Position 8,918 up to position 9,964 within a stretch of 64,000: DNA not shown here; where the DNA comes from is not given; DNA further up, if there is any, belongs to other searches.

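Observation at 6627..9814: Minimal cytochrome b - RnfC - RnfD operon without rnfG/E/A/B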

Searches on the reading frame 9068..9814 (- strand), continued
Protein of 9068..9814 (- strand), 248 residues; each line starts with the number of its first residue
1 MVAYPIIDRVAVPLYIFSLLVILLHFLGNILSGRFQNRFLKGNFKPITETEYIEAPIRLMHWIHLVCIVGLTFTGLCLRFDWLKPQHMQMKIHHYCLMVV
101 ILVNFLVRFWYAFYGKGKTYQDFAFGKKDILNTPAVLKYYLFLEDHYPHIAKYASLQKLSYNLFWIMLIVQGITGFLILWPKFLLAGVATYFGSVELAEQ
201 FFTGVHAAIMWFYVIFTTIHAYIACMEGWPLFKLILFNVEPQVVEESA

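Call 39: search_solved_structures(query=A1, max_evalue=1, show_alignments=2)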
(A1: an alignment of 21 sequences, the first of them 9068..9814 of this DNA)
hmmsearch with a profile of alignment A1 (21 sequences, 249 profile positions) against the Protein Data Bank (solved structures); distinct sequences matched with E-value up to 1: 1.
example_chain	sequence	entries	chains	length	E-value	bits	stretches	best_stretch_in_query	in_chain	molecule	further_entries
4gd3_A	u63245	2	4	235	0.0007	22.4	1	48-228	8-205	Ni/Fe-hydrogenase 1 B-type cytochrome subunit | Probable Ni/Fe-hydrogenase 1 B-type cytochrome subunit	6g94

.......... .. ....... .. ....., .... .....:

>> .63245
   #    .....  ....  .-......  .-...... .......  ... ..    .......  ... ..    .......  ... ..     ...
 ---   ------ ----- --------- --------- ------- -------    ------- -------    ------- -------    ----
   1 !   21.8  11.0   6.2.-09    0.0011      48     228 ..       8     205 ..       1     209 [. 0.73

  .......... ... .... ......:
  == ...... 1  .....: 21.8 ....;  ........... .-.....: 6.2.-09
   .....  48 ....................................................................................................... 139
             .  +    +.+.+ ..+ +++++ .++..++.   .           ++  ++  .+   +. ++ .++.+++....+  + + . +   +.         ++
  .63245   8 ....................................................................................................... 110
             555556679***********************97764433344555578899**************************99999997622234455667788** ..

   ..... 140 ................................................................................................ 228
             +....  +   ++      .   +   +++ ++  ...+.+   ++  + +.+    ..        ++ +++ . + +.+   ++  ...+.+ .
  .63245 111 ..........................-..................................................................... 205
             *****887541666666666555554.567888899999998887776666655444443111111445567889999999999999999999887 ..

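Call 52: predict_structure(alignment_id=A1)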
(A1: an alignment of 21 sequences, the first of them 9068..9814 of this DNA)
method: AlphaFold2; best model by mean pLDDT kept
length: 248 residues; sequences in the alignment: 21
mean_pLDDT: 82.7   pTM: 0.77
mean pLDDT of the five models: 82.7, 82.7, 80.3, 79.3, 77.5
residues with pLDDT >= 90: 90; 70-90: 124; 50-70: 31; < 50: 3
segments of 3 or more residues with pLDDT < 50: none
pLDDT, mean of each block of 10 residues (from residue 1): 83 95 92 83 68 81 89 92 94 93 83 69 73 78 70 63 84 90 90 93 93 89 79 81 58
secondary structure, 60 per line:
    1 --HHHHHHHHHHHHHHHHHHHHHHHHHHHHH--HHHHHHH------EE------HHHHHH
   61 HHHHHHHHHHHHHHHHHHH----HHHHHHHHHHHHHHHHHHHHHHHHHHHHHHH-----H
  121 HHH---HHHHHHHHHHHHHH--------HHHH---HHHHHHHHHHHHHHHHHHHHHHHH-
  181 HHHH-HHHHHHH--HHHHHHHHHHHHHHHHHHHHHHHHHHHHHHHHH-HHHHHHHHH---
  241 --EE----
elements in order: H3-31 H34-40 H55-79 H84-114 H120-123 H127-140 H149-152 H156-179 H181-184 H186-192 H195-227 H229-237

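Call 55: fold_search(model_id=the predicted structure, library=pdb)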
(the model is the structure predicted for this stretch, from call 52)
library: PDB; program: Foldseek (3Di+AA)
matches with E <= 10: 75; with E <= 0.001: 0
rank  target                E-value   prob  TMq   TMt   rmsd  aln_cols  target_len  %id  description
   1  4gd3_A                3.3e-02  1.00  0.41  0.54   7.1       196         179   20  Structure of E. coli hydrogenase-1 in complex with cytochrome b (released 2013-01-02)
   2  6g94_A                8.1e-02  1.00  0.41  0.56   8.3       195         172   18  Structure of E. coli hydrogenase-1 C19G variant in complex with cytochrome b (released 2018-06-13)
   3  1o5h_B                8.5e-01  0.21  0.17  0.22  17.8       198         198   12  Crystal structure of formiminotetrahydrofolate cyclodeaminase (TM1560) from Thermotoga maritima at 2.80 A resolution (released 2003-09-30)
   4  8zo8_C3               9.8e-01  0.33  0.28  0.27  10.7       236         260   12  Respirasome open state 3 in presence of metformin (SC-MetO3) (released 2025-11-19)
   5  1o5h_A                1.4e+00  0.11  0.17  0.20  18.3       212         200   13  Crystal structure of formiminotetrahydrofolate cyclodeaminase (TM1560) from Thermotoga maritima at 2.80 A resolution (released 2003-09-30)
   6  7x1w_B                3.6e+00  0.06  0.16  0.08  20.4       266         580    8  Cryo-EM structure of human ABCD1 E630Q in the presence of ATP in inward-facing state (released 2023-03-22)
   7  9ge2_R                3.7e+00  0.09  0.27  0.24  21.6       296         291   12  Structure of GPR55 in complex with G13 and synthetic agonist ML184 (released 2025-03-05)
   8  9ijs_A                3.7e+00  0.04  0.16  0.15  26.0       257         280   14  Cryo-EM structure of the orphan GPR52 bound to beta-arrestin 1 in ligand-free state (released 2025-09-03)
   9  9luw_C                4.3e+00  0.08  0.20  0.27  22.2       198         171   10  Enhancing Monodispersity and Thermal Stability of Human H-Ferritin for Improved Applications in Nanocarrier Systems (released 2026-03-04)
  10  8zx5_R                4.5e+00  0.06  0.18  0.17  21.4       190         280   14  AM251-bound GPR55 in complex with G13 (released 2024-11-13)
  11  7x07_A                4.5e+00  0.03  0.13  0.06  24.9       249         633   10  Cryo-EM structure of human ABCD1 in the presence of C26:0 (released 2023-03-22)
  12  7z37_DP1              4.7e+00  0.08  0.20  0.18  41.8       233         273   12  Structure of the RAF1-HSP90-CDC37 complex (RHC-II) (released 2022-09-14)
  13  8y6f_A                5.2e+00  0.07  0.20  0.27  22.2       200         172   10  The crystal structure of MMPs cleavable human heavy chain ferritin (released 2024-07-17)
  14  7usn_A                5.5e+00  0.08  0.20  0.28  20.5       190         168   10  Crystal structure of ferritin 1 from Caenorhabditis elegans, FTN-1 (released 2023-04-26)
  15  9luw_A                5.5e+00  0.07  0.20  0.27  21.9       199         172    9  Enhancing Monodispersity and Thermal Stability of Human H-Ferritin for Improved Applications in Nanocarrier Systems (released 2026-03-04)
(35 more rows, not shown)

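Call 66: search_protein_representatives(alignment_id=A1)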
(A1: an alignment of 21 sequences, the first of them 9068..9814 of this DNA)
Query: 21 sequences, 249 profile positions. Proteins with E-value up to 0.001 (for the whole library): 436; up to 1e-10: 146; up to 1e-30: 32. The best 150 are listed.
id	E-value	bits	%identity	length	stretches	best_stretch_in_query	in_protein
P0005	1.7e-126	437.2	-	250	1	3-247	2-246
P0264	9.6e-76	270.9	-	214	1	48-246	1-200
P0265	6.8e-74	264.9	-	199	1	51-245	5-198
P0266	1.5e-56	208.1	-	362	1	24-244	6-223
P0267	8.0e-53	195.9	-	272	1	3-244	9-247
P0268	1.6e-52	194.9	-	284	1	3-232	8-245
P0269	2.3e-51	191.1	-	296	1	5-234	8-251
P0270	2.9e-51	190.8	-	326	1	17-241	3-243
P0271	3.7e-51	190.4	-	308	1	13-234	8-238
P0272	1.3e-50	188.6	-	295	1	2-234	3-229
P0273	4.0e-48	180.5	-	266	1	4-243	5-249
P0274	4.1e-48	180.4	-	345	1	3-242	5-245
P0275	1.5e-47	178.6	-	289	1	7-231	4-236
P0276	2.3e-46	174.7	-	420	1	2-234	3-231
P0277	3.9e-46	174.0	-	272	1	2-247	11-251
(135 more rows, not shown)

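Call 68: find_encoding_contigs(protein=P0266, flank=6000, max_places=2)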
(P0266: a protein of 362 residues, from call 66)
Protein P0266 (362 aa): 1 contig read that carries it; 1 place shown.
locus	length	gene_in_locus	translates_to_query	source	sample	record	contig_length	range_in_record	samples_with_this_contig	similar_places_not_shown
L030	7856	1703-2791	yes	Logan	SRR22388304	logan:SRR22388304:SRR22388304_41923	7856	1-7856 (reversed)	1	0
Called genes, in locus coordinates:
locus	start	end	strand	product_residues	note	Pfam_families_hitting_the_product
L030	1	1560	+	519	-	?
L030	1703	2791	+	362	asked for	PF01292:Ni_hydr_CYTB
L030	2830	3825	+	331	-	PF14522:Cytochrome_C7 (faint), PF14537:Cytochrom_c3_2 (faint), PF03264:Cytochrom_NNT (weak)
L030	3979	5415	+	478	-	PF02085:Cytochrom_CIII (faint), PF14522:Cytochrome_C7 (faint), PF14537:Cytochrom_c3_2 (faint), PF22113:Mtrc-MtrF_II-IV_dom (faint)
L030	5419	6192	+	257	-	PF14561:TPR_20 (weak), PF25062:ARM_TT21_N, PF13414:TPR_11, PF13432:TPR_16 (weak), PF14559:TPR_19 (weak), PF12895:ANAPC3 (weak), PF13414:TPR_11, PF00515:TPR_1, +14 more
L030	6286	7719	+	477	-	PF08450:SGL (faint), PF25021:TEN_NHL (faint), PF01436:NHL (weak), PF24684:Vgb_lyase (faint), PF06739:SBBP (faint), PF17170:DUF5128 (faint), PF01436:NHL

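Call 75: find_related_loci(query=A1, collection=metagenome_contigs, flank=8000)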
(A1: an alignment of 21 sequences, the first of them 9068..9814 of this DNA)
Query A1 (248 aa) in metagenome_contigs; peptide patterns used: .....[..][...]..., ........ (x = any residue, [..] = any of these).
81 stretches matched a pattern; 18 encode a relative of the query (tblastn E <= 1e-3); 18 distinct loci.
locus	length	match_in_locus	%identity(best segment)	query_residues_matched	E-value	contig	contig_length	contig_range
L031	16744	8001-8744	100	1-248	3e-168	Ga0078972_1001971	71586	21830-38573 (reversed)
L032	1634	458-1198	76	1-247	6e-144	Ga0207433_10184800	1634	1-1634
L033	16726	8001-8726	76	6-247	3e-133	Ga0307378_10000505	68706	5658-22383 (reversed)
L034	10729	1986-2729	75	1-248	2e-132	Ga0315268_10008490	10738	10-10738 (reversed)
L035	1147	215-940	69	1-242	2e-128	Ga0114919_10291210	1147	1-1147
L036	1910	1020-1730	55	7-246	9e-87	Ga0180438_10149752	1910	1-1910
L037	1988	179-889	54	7-246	8e-86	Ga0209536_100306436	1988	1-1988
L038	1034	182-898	49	6-246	2e-81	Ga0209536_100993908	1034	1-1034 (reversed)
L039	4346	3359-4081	47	6-247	1e-70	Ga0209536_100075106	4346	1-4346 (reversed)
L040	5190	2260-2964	49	6-242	2e-70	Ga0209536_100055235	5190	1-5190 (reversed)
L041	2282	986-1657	31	45-240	8e-20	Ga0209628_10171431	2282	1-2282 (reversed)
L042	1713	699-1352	30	45-240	5e-19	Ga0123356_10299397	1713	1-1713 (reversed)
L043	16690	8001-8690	33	45-245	2e-17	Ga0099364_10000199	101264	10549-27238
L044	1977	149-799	32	59-246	5e-17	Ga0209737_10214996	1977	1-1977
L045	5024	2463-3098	29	45-240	3e-16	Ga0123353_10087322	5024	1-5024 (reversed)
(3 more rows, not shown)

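Call 79: search_protein_families(library=pfam, proteins=[L040:1463-2227:+, L040:2233-2976:+, L040:3252-4133:-, L040:631-1065:+, L040:219-623:+, L039:2562-3326:+, L039:1964-2518:+, L039:3332-4105:+, L004:7770-7985:+, L030:2830-3825:+], max_evalue=0.001)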
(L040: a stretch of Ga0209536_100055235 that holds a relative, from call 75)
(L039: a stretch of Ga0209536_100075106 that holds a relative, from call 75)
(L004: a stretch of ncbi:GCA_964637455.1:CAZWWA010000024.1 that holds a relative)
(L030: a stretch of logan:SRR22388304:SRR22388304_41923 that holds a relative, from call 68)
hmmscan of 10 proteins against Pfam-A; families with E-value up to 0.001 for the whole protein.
L040:1463-2227:+ (254 aa): 3 families
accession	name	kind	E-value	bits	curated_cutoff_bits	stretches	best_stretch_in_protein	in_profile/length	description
PF14522.11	Cytochrome_C7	-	7.5e-10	38.9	24.8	0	156-231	6-67/67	Cytochrome c7 and related cytochrome c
PF14537.11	Cytochrom_c3_2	-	3.4e-06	27.9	25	0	53-103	8-69/79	Cytochrome c3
PF02085.21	Cytochrom_CIII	-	4.4e-06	27.4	22.9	0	45-102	28-86/101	Class III cytochrome C family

L040:2233-2976:+ (247 aa): 1 family
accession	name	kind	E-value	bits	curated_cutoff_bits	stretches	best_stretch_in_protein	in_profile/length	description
PF01292.26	Ni_hydr_CYTB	-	3.5e-19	69.7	30.1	1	62-232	7-168/179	Prokaryotic cytochrome b561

L040:3252-4133:- (293 aa): 3 families
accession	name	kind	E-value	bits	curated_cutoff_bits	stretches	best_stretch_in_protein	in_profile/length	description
PF12849.12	PBP_like_2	-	1.6e-44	153.1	27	1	23-262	5-263/267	PBP superfamily domain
PF12727.12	PBP_like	-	2.2e-14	53.5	27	1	44-214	1-165/193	PBP superfamily domain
PF13531.11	SBP_bac_11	-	4.9e-07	30.2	25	1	33-276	6-226/227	Bacterial extracellular solute-binding protein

L040:631-1065:+ (144 aa): 0 families

L040:219-623:+ (134 aa): 0 families

L039:2562-3326:+ (254 aa): 3 families
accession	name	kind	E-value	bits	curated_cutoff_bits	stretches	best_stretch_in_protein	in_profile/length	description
PF14522.11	Cytochrome_C7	-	2.8e-09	37.1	24.8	0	156-246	6-66/67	Cytochrome c7 and related cytochrome c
PF14537.11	Cytochrom_c3_2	-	1.7e-07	32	25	1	53-103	8-69/79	Cytochrome c3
PF02085.21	Cytochrom_CIII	-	3.6e-06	27.7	22.9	0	224-249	31-56/101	Class III cytochrome C family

L039:1964-2518:+ (184 aa): 0 families

L039:3332-4105:+ (257 aa): 1 family
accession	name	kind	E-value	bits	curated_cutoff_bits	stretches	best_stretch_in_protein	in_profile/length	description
PF01292.26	Ni_hydr_CYTB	-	5.5e-18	65.8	30.1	1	62-238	7-177/179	Prokaryotic cytochrome b561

L004:7770-7985:+ (71 aa): 0 families

L030:2830-3825:+ (331 aa): 5 families
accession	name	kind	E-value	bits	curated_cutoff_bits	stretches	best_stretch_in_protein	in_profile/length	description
PF14522.11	Cytochrome_C7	-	2.3e-11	43.8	24.8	1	174-241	12-66/67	Cytochrome c7 and related cytochrome c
PF14537.11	Cytochrom_c3_2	-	1.8e-09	38.3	25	1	116-211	5-78/79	Cytochrome c3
PF03264.19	Cytochrom_NNT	-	1.3e-05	25.4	24.1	1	147-271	39-166/174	NapC/NirT cytochrome c family, N-terminal region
PF09699.15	Paired_CXXCH_1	-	2.7e-05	24.2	20.6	0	176-211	7-36/41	Doubled CXXCH motif (Paired_CXXCH_1)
PF22678.1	Cytochrom_c_NrfB-like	-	0.00087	20.2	27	0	83-155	1-69/89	Cytochrome c-type protein NrfB-like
